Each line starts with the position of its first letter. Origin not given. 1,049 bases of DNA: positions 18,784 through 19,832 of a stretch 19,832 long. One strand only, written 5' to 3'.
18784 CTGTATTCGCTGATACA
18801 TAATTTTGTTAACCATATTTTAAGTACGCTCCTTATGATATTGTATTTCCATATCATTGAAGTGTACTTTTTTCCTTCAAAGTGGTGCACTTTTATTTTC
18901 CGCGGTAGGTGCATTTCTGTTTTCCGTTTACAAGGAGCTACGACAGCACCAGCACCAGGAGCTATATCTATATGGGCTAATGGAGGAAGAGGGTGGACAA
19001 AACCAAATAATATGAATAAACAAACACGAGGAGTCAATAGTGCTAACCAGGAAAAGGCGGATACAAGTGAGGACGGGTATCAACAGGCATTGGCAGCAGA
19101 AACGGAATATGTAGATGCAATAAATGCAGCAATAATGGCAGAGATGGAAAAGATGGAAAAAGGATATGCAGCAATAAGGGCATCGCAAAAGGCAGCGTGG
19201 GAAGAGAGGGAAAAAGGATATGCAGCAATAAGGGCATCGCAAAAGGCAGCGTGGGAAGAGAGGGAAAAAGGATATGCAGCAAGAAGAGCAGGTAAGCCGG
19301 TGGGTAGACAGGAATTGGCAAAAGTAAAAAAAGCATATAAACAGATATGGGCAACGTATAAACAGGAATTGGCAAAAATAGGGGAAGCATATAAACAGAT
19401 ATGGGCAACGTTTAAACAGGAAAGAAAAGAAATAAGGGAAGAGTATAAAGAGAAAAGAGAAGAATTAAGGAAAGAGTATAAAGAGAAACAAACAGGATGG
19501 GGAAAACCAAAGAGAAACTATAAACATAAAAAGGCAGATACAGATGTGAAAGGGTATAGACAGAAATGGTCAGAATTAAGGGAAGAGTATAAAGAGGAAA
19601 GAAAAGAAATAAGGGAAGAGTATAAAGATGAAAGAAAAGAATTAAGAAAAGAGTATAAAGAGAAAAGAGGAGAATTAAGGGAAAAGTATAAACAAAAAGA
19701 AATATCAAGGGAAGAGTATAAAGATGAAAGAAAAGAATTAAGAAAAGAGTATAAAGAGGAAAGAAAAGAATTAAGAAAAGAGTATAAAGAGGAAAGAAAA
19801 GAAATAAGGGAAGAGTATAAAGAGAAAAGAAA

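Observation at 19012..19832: Unannotated gene for an E/K/R-rich 11-residue tandem-repeat protein (single-alpha-helix / LEA-like) running off the window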

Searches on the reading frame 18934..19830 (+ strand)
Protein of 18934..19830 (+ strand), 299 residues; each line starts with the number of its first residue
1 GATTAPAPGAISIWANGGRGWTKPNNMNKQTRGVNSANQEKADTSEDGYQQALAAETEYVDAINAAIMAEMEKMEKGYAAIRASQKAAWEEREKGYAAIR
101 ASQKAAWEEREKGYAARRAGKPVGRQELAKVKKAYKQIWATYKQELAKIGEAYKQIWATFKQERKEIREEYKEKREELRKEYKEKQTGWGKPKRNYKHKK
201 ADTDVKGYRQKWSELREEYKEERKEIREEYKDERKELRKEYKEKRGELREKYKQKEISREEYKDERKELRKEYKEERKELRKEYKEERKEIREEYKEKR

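Call 15: find_homologous_proteins(query=window:18934-19830:+, max_evalue=0.001)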
Query window:18934-19830:+: 8000 candidates shared short words with the query, none scored E <= 0.001.

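Call 17: search_protein_families(library=pfam, proteins=[window:19012-19830:+, window:18934-19830:+], max_evalue=1)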
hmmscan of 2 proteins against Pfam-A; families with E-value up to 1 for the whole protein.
window:19012-19830:+ (273 aa): 5 families
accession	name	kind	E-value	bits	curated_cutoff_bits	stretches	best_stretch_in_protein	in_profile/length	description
PF14942.11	Muted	-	0.0054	17.4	26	1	106-161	85-144/146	Organelle biogenesis, Muted-like protein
PF05267.17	DUF725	-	0.23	11.9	22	1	181-227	8-54/121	Protein of unknown function (DUF725)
PF18407.7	GNAT_like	-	0.32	11.7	26.3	1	44-82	16-54/61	GCN5-related N-acetyltransferase like domain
PF09762.14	CCDC93_CC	-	0.7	9.3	30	0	74-267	38-247/429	CCDC93 coiled-coil domain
PF13801.11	Metal_resist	-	0.88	10.2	29.2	0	125-154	48-77/125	Heavy-metal resistance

window:18934-19830:+ (299 aa): 5 families
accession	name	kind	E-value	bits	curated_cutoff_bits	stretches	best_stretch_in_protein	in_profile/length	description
PF14942.11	Muted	-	0.0063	17.1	26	1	132-187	85-144/146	Organelle biogenesis, Muted-like protein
PF13801.11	Metal_resist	-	0.12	12.9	29.2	1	199-270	28-97/125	Heavy-metal resistance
PF05267.17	DUF725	-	0.27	11.7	22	1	207-253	8-54/121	Protein of unknown function (DUF725)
PF18407.7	GNAT_like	-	0.4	11.4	26.3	1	70-108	16-54/61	GCN5-related N-acetyltransferase like domain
PF09762.14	CCDC93_CC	-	0.98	8.8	30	0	38-137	116-212/429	CCDC93 coiled-coil domain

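Call 26: search_protein_representatives(protein=window:19012-19830:+)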
Query: 273 residues. Proteins with E-value up to 0.001 (for the whole library): 30; up to 1e-10: 1; up to 1e-30: 0. The best 30 are listed.
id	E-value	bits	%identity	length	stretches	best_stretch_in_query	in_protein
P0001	6.0e-11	58.7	29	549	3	181-270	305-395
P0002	7.7e-08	48.5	32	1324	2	175-271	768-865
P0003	6.4e-07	45.5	48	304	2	176-271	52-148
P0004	1.1e-06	44.7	31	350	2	199-258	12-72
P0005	2.7e-06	43.5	40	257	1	180-273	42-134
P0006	4.9e-06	42.6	27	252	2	128-268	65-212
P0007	5.0e-06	42.6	33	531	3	182-271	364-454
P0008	1.2e-05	41.4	39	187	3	182-271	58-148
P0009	2.2e-05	40.5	31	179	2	174-256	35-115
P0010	2.3e-05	40.5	31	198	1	135-263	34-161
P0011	3.0e-05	40.1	25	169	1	172-271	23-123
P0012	3.0e-05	40.0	33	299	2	183-270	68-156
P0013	4.2e-05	39.6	24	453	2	186-267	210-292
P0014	6.0e-05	39.1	32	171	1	177-266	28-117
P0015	9.0e-05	38.5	28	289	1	133-271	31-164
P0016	9.9e-05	38.4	39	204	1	174-270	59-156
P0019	1.5e-04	37.8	38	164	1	183-269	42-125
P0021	2.9e-04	36.8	49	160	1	182-270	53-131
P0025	6.6e-04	35.7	43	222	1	188-269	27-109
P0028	7.6e-04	35.5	41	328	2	130-271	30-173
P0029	8.0e-04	35.4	43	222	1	184-271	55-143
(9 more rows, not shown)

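Call 36: search_protein_families(library=pfam, proteins=[P0003, P0005, P0008, P0010, P0016, P0021, P0025, P0028, P0029, P0019], max_evalue=0.01)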
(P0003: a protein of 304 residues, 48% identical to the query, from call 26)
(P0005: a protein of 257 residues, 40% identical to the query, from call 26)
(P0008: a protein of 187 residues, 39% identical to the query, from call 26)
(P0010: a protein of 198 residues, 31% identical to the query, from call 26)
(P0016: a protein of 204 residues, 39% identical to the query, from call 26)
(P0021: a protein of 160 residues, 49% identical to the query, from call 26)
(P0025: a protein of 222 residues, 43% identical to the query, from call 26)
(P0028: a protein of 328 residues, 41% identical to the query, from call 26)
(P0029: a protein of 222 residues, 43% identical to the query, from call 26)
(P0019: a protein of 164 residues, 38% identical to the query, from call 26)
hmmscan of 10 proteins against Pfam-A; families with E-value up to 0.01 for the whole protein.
P0003 (304 aa): 15 families
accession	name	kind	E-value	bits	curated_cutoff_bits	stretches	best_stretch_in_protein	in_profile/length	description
PF01442.23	Apolipoprotein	-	4.3e-20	72.7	90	2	58-215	27-188/190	Apolipoprotein A1/A4/E domain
PF07798.16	CCDC90-like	-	8.7e-09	35.9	33.5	1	52-146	56-146/175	Coiled-coil domain-containing protein 90-like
PF04513.17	Baculo_PEP_C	-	2.6e-06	28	38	0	74-143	26-91/140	Baculovirus polyhedron envelope protein, PEP, C terminus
PF03623.18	Focal_AT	-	0.00026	21.4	23.3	0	74-138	38-102/133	Focal adhesion targeting region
PF01484.22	Col_cuticle_N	-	0.00031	21.2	23.5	0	127-146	24-43/50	Nematode cuticle collagen N-terminal domain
PF20878.2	REST_helical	-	0.0006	20.4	27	0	57-99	22-64/65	Helical region in REST corepressor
PF23735.1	KIF9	-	0.00081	20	31.9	0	61-144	32-114/140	Kinesin-like protein KIF9 domain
PF05008.21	V-SNARE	-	0.0011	19.8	25.9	0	158-230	16-88/92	Vesicle transport v-SNARE protein N-terminus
PF07902.16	Gp58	-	0.0017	17.2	34.5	1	73-198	141-266/594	gp58-like protein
PF05791.16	Bacillus_HBL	-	0.0021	18.3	29.1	1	65-181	65-176/177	Bacillus haemolytic enterotoxin (HBL)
PF07352.17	Phage_Mu_Gam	-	0.0023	18.3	28.3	0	76-115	10-49/149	Bacteriophage Mu Gam like protein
PF07464.16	ApoLp-III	-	0.0029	18.2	36.3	0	54-151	37-130/146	Apolipophorin-III precursor (apoLp-III)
PF05478.16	Prominin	-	0.0029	16.2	34.3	1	51-204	244-391/799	Prominin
PF09177.16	STX6_10_61_N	-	0.0059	17.6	29.4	0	44-100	3-55/99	Syntaxin 6/10/61, N-terminal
PF06705.16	SF-assemblin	-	0.0082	16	30.6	0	57-196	16-153/247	SF-assemblin/beta giardin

P0005 (257 aa): 0 families

P0008 (187 aa): 8 families
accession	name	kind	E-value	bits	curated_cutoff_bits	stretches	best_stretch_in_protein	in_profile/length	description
PF07798.16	CCDC90-like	-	4.4e-06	27.1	33.5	1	47-146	51-146/175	Coiled-coil domain-containing protein 90-like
PF01297.22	ZnuA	-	5.2e-05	23.3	29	1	57-99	114-156/263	Zinc-uptake complex component A periplasmic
PF13675.11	PilJ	-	0.0013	19.2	26.6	0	45-96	41-93/114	Type IV pili methyl-accepting chemotaxis transducer N-term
PF20570.3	DUF6779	-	0.0016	19.5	28.1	0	17-92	5-81/108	Domain of unknown function (DUF6779)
PF01442.23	Apolipoprotein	-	0.002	18.3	90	1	77-164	28-115/190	Apolipoprotein A1/A4/E domain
PF00831.28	Ribosomal_L29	-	0.0039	17.6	24.5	0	41-68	1-28/57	Ribosomal L29 protein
PF08598.16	Sds3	-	0.004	17.7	25.4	0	58-140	20-102/217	Sds3-like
PF05008.21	V-SNARE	-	0.0063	17.4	25.9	0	73-155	8-90/92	Vesicle transport v-SNARE protein N-terminus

P0010 (198 aa): 15 families
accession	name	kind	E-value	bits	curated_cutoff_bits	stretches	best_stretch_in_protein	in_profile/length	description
PF01442.23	Apolipoprotein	-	3.5e-10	40.3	90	1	38-167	33-159/190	Apolipoprotein A1/A4/E domain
PF06705.16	SF-assemblin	-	3e-05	24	30.6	1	38-118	70-150/247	SF-assemblin/beta giardin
PF04513.17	Baculo_PEP_C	-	0.00012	22.5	38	1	86-144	35-93/140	Baculovirus polyhedron envelope protein, PEP, C terminus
PF07798.16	CCDC90-like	-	0.00016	22.1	33.5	0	95-162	56-123/175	Coiled-coil domain-containing protein 90-like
PF20400.3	BAR_4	-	0.00039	20.7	27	0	49-105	16-73/192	BAR-like domain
PF15821.10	DUF4709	-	0.00042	21.1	27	1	49-121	30-103/110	Domain of unknown function (DUF4709)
PF02912.23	Phe_tRNA-synt_N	-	0.0013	19.1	22.3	0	80-115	20-55/69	Aminoacyl tRNA synthetase class II, N-terminal domain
PF07464.16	ApoLp-III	-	0.0019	18.8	36.3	1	69-157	42-133/146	Apolipophorin-III precursor (apoLp-III)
PF03954.19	Lectin_N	-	0.0023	18.2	28.3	0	12-109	40-137/140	Hepatic lectin, N-terminal domain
PF19745.5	FUT8_N_cat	-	0.0023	17.2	27.6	1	20-175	11-162/499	Alpha-(1,6)-fucosyltransferase N- and catalytic domains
PF21808.2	Dynamin-like_hel_bact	-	0.0038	16.9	28.3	0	117-178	64-124/373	Bacterial dynamin-like protein, helical domain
PF12867.12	DinB_2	-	0.004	18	24.8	0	139-187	57-102/128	DinB superfamily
PF10392.15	COG5_N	-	0.0046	17.6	31.2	0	41-102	43-103/132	Conserved oligomeric Golgi complex subunit 5, N-terminal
PF07889.17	DUF1664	-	0.0059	17.1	34.6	0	40-118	28-105/124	Protein of unknown function (DUF1664)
PF05791.16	Bacillus_HBL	-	0.0062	16.8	29.1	0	21-117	84-175/177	Bacillus haemolytic enterotoxin (HBL)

P0016 (204 aa): 9 families
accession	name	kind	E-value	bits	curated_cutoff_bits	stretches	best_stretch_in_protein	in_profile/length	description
PF01442.23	Apolipoprotein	-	6.5e-14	52.5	90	1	51-175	15-139/190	Apolipoprotein A1/A4/E domain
PF07798.16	CCDC90-like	-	5.6e-07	30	33.5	1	87-198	60-171/175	Coiled-coil domain-containing protein 90-like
PF04513.17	Baculo_PEP_C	-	2.5e-05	24.8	38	1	78-158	18-97/140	Baculovirus polyhedron envelope protein, PEP, C terminus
PF12474.13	PKK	-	3.4e-05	24.4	25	0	119-162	46-89/139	Polo kinase kinase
PF04632.18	FUSC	-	0.00013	21.1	30.9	1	61-189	239-365/660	Fusaric acid resistance protein family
PF06705.16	SF-assemblin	-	0.0003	20.7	30.6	0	106-173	63-130/247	SF-assemblin/beta giardin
PF04799.18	Fzo_mitofusin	-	0.0031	17.4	27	0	106-163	79-136/161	fzo-like conserved region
PF03961.19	FapA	-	0.004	17.2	31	1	74-154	149-229/272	Flagellar Assembly Protein A beta solenoid domain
PF07989.16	Cnn_1N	-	0.0086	16.7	28.5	0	106-142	32-68/74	Centrosomin N-terminal motif 1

P0021 (160 aa): 12 families
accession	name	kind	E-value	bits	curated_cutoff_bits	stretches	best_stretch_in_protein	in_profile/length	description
PF07798.16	CCDC90-like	-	3.6e-14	53.4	33.5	1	6-130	1-146/175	Coiled-coil domain-containing protein 90-like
PF01442.23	Apolipoprotein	-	9.9e-11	42.1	90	1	49-130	27-108/190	Apolipoprotein A1/A4/E domain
PF04513.17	Baculo_PEP_C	-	4e-05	24.1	38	1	46-130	25-108/140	Baculovirus polyhedron envelope protein, PEP, C terminus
PF05791.16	Bacillus_HBL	-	0.00058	20.2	29.1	1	49-123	95-167/177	Bacillus haemolytic enterotoxin (HBL)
PF05757.16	PsbQ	-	0.00065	20.3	26.9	1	43-102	123-182/204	Oxygen evolving enhancer protein 3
PF06810.17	Phage_scaffold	-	0.0014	19.1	35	1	15-110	6-92/170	Phage capsid assembly scaffolding protein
PF03938.19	OmpH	-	0.0018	19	32.4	1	39-125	17-102/141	Outer membrane protein (OmpH-like)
PF03961.19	FapA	-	0.0022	18.1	31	1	28-126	129-229/272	Flagellar Assembly Protein A beta solenoid domain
PF09969.14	DUF2203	-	0.0032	18.6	24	0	19-93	2-69/122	Uncharacterized conserved protein (DUF2203)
PF02120.21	Flg_hook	-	0.0058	16.9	29.8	0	89-130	23-64/85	Flagellar hook-length control protein FliK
PF01203.25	T2SSN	-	0.0064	17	29.6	0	49-124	96-171/211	Type II secretion system (T2SS), protein N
PF08663.15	HalX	-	0.0071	17.2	23.2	0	57-82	33-58/68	HalX domain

P0025 (222 aa): 0 families

P0028 (328 aa): 0 families

P0029 (222 aa): 9 families
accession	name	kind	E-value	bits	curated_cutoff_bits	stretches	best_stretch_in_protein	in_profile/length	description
PF01442.23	Apolipoprotein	-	2.3e-10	40.9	90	1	58-168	14-124/190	Apolipoprotein A1/A4/E domain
PF07798.16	CCDC90-like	-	7.7e-08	32.8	33.5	1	45-206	36-164/175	Coiled-coil domain-containing protein 90-like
PF07464.16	ApoLp-III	-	0.00049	20.7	36.3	0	84-162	25-102/146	Apolipophorin-III precursor (apoLp-III)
PF00038.26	Filament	-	0.00066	19.8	40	0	30-189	20-159/313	Intermediate filament protein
PF06705.16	SF-assemblin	-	0.0019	18.1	30.6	1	82-182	17-120/247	SF-assemblin/beta giardin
PF04513.17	Baculo_PEP_C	-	0.0025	18.3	38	0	119-185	32-98/140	Baculovirus polyhedron envelope protein, PEP, C terminus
PF08720.15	Hema_stalk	-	0.0052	17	26.9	1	22-109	33-115/175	Influenza C hemagglutinin stalk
PF12732.12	YtxH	-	0.0069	17.2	37.5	0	137-181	26-70/71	YtxH-like protein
PF05791.16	Bacillus_HBL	-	0.0092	16.3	29.1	0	105-182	100-175/177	Bacillus haemolytic enterotoxin (HBL)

P0019 (164 aa): 10 families
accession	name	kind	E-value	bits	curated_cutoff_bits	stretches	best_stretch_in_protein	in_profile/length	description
PF07798.16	CCDC90-like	-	1.1e-06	29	33.5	1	42-132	45-135/175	Coiled-coil domain-containing protein 90-like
PF07464.16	ApoLp-III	-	1.9e-05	25.3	36.3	1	30-128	34-128/146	Apolipophorin-III precursor (apoLp-III)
PF01442.23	Apolipoprotein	-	0.00034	20.8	90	1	56-127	28-99/190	Apolipoprotein A1/A4/E domain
PF07889.17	DUF1664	-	0.00035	21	34.6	0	81-139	53-110/124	Protein of unknown function (DUF1664)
PF06705.16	SF-assemblin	-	0.00069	19.5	30.6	1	40-115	38-113/247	SF-assemblin/beta giardin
PF07902.16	Gp58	-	0.0013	17.6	34.5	1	49-131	200-289/594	gp58-like protein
PF05008.21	V-SNARE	-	0.0018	19.1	25.9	0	84-132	40-88/92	Vesicle transport v-SNARE protein N-terminus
PF15665.10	FAM184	-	0.0038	17.3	32.7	0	80-113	11-44/211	Family with sequence similarity 184, A and B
PF10545.15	MADF_DNA_bdg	-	0.0075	17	22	0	36-60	44-64/84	Alcohol dehydrogenase transcription factor Myb/SANT-like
PF04513.17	Baculo_PEP_C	-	0.01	16.4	38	0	44-101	35-92/140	Baculovirus polyhedron envelope protein, PEP, C terminus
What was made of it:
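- On CCDC90-like / DUF1640 (PF07798): Among its weak library hits scanned against Pfam, P0003 and P0021 reach the gathering score and five others match below it (call 36).
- Closest known: Prokaryotic 11-residue-repeat stalk proteins of the CCDC90-like / DUF1640 type. Same: These are the best hits in the library (calls 26, 36).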

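Call 37: search_protein_families(library=ncbifam, proteins=[window:18934-19830:+], max_evalue=0.01)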
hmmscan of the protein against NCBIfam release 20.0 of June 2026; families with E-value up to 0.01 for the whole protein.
window:18934-19830:+ (299 aa): 0 families

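Call 45: predict_structure(protein=window:18934-19830:+)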
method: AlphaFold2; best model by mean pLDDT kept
length: 299 residues; sequences in the alignment: 1
mean_pLDDT: 77.4   pTM: 0.34
mean pLDDT of the five models: 77.4, 76.8, 74.9, 72.2, 71.1
residues with pLDDT >= 90: 100; 70-90: 121; 50-70: 22; < 50: 56
segments of 3 or more residues with pLDDT < 50: 1-44, 192-201
pLDDT, mean of each block of 10 residues (from residue 1): 41 39 39 38 55 75 81 81 83 83 82 72 70 84 85 85 88 91 67 44 71 95 97 98 98 97 98 98 97 94
secondary structure, 60 per line:
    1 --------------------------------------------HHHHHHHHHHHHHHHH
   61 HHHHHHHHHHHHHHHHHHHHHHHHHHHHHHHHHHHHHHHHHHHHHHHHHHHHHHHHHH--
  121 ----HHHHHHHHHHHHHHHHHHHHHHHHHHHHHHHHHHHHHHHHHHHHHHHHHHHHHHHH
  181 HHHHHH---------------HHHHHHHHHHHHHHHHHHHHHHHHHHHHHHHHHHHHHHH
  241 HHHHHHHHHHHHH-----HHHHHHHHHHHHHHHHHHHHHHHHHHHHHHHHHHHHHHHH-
elements in order: H45-118 H125-186 H202-253 H259-298
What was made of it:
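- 19012..19161 (+): First in-frame ATG and the non-repetitive N-terminal part (residues 1-50): a hydrophilic stretch with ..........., then an acidic, Ala-rich helix. AlphaFold2 starts its first helix at residue 19 in ATG numbering (call 45).
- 19291..19308 (+): Linker 1 (GKPVGR), a helix break. AlphaFold2 breaks the helix at residues 119-124 of the 299-residue query (call 45).
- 19483..19560 (+): Linker 2 (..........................), the second copy of the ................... module. AlphaFold2 breaks the helix here and pLDDT falls below 50 (call 45).
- On Apolipoprotein A1/A4/E (PF01442): The breaks are irregular, leaving helices of 74, 62, 52 and 40 residues (call 45).
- Closest known: Exchangeable apolipoproteins. 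Different: The breaks are irregular, leaving helices of 74, 62, 52 and 40 residues, not 22-mers (call 45).
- AlphaFold2 predicts four helices, with pLDDT up to 98, broken at the G/P linkers and at the 10-residue unit (call 45). AlphaFold2 gives long isolated helices with very high pLDDT (call 45).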

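Call 48: search_solved_structures(query=window:19012-19830:+, max_evalue=1)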
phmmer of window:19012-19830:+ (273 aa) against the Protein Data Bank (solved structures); distinct sequences matched with E-value up to 1: 2.
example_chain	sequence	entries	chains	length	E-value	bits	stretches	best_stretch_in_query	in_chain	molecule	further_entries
3r2p_A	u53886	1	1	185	0.0044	19.8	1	84-225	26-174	Apolipoprotein A-I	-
3k2s_A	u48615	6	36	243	0.018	17.9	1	84-229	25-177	Apolipoprotein A-I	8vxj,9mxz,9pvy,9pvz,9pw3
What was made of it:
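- On Apolipoprotein A1/A4/E (PF01442): There is only a weak phmmer match to apoA-I chains, E = 0.0044 at 19.8 bits (call 48).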

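Call 49: search_solved_structures(query=window:19012-19830:+, max_evalue=1, show_alignments=1)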
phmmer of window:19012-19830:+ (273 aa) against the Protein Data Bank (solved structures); distinct sequences matched with E-value up to 1: 2.
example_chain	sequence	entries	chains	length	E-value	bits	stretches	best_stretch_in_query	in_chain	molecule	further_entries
3r2p_A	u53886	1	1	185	0.0044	19.8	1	84-225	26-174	Apolipoprotein A-I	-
3k2s_A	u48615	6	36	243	0.018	17.9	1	84-229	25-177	Apolipoprotein A-I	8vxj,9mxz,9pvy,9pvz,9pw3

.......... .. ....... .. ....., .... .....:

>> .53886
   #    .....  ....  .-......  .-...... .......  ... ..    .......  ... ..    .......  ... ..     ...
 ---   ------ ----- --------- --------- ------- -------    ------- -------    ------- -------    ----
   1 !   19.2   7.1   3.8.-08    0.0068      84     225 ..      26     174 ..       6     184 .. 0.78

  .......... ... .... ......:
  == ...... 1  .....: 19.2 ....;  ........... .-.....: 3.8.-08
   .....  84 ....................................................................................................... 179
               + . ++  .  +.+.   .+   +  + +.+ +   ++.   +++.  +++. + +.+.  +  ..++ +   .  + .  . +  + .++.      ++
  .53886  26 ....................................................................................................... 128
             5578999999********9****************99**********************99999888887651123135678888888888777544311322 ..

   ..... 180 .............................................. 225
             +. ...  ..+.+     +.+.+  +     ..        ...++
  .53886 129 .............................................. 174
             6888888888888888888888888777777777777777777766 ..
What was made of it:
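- Closest known: Exchangeable apolipoproteins. Same: The only match to a solved structure is apoA-I (E = 0.0044, calls 48, 49).
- The only hits to solved structures are apolipoprotein A-I (E = 0.0044, aligned over about 140 residues, calls 48, 49).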

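Call 50: fold_search(model_id=the predicted structure, library=pdb)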
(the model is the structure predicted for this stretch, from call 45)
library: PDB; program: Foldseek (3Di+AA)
matches with E <= 10: 28; with E <= 0.001: 0
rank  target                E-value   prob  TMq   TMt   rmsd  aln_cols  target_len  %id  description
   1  1wqg                  2.8e+00  0.95  0.24  0.39   1.4        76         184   18  Crystal structure of ribosome recycling factor from Mycobacterium Tuberculosis (released 2005-02-22)
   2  1is1                  3.0e+00  0.95  0.25  0.39   1.3        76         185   25  Crystal structure of ribosome recycling factor from Vibrio parahaemolyticus (released 2003-06-17)
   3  9s9g_I                3.0e+00  0.16  0.14  0.20   9.4       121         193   21  S. islandicus CdvA filament (X-ray) (released 2026-01-28)
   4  1eh1                  3.1e+00  0.93  0.24  0.39   1.5        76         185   21  RIBOSOME RECYCLING FACTOR FROM THERMUS THERMOPHILUS (released 2000-11-15)
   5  9s9g_L                3.3e+00  0.15  0.14  0.20   9.3       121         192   21  S. islandicus CdvA filament (X-ray) (released 2026-01-28)
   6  9s9g_B                4.2e+00  0.13  0.13  0.19   9.4       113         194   22  S. islandicus CdvA filament (X-ray) (released 2026-01-28)
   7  9a5g_A                4.5e+00  0.90  0.24  0.39   1.2        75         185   20  Integrative model of RRF-YTWF by crosslinking MS and deep learning (released 2024-09-18)
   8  4kaw                  4.5e+00  0.87  0.24  0.39   1.5        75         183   19  Crystal structure of ribosome recycling factor mutant R39G from Mycobacterium tuberculosis (released 2014-03-19)
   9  4kdd                  4.5e+00  0.87  0.24  0.38   1.5        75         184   19  Structure of Mycobacterium tuberculosis ribosome recycling factor in presence of detergent (released 2014-03-12)
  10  4kb2                  4.5e+00  0.85  0.23  0.37   1.5        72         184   18  Crystal structure of ribosome recycling factor mutant R109A from Mycobacterium tuberculosis (released 2014-03-12)
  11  9s9g_A                4.5e+00  0.12  0.15  0.22   9.3       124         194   22  S. islandicus CdvA filament (X-ray) (released 2026-01-28)
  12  9q9i_B                4.7e+00  0.12  0.16  0.11   8.4       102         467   25  Cryo-EM structure of human Mre11-Rad50-Nbs1 complex bound to DNA (released 2025-10-01)
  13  1wqf                  5.0e+00  0.85  0.24  0.39   1.4        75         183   19  Crystal structure of Ribosome recycling factor from Mycobacterium Tuberculosis (released 2005-02-22)
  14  6vud_B                5.6e+00  0.82  0.24  0.38   1.3        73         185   20  Crystal structure of a ribosome recycling factor from Ehrlichia chaffeensis (released 2020-03-18)
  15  9s9g_C                5.9e+00  0.11  0.15  0.21   9.4       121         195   21  S. islandicus CdvA filament (X-ray) (released 2026-01-28)
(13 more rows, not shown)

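Call 62: list_cluster_members(proteins=[window:19012-19830:+, window:18835-19830:+, window:19046-19408:-, window:19415-19708:-, window:18931-19242:-, window:18732-19037:-, window:16535-17269:-])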
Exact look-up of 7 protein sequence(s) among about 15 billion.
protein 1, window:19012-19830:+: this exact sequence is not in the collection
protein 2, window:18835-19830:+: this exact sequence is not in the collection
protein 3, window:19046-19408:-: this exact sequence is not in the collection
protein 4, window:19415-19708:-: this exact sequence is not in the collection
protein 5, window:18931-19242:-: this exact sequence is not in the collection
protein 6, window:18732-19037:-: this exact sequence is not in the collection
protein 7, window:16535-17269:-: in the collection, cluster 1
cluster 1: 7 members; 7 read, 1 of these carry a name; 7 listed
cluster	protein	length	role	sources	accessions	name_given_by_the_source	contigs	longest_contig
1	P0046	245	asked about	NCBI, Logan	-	-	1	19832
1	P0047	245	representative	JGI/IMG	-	DNA replication protein DnaC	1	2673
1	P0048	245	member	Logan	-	-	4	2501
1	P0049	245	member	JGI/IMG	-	-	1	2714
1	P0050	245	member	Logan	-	-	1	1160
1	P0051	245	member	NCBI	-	-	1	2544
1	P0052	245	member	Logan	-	-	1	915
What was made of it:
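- The gene caller behind the protein collection did not call this frame (call 62). The gene caller did not call the frame (call 62).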
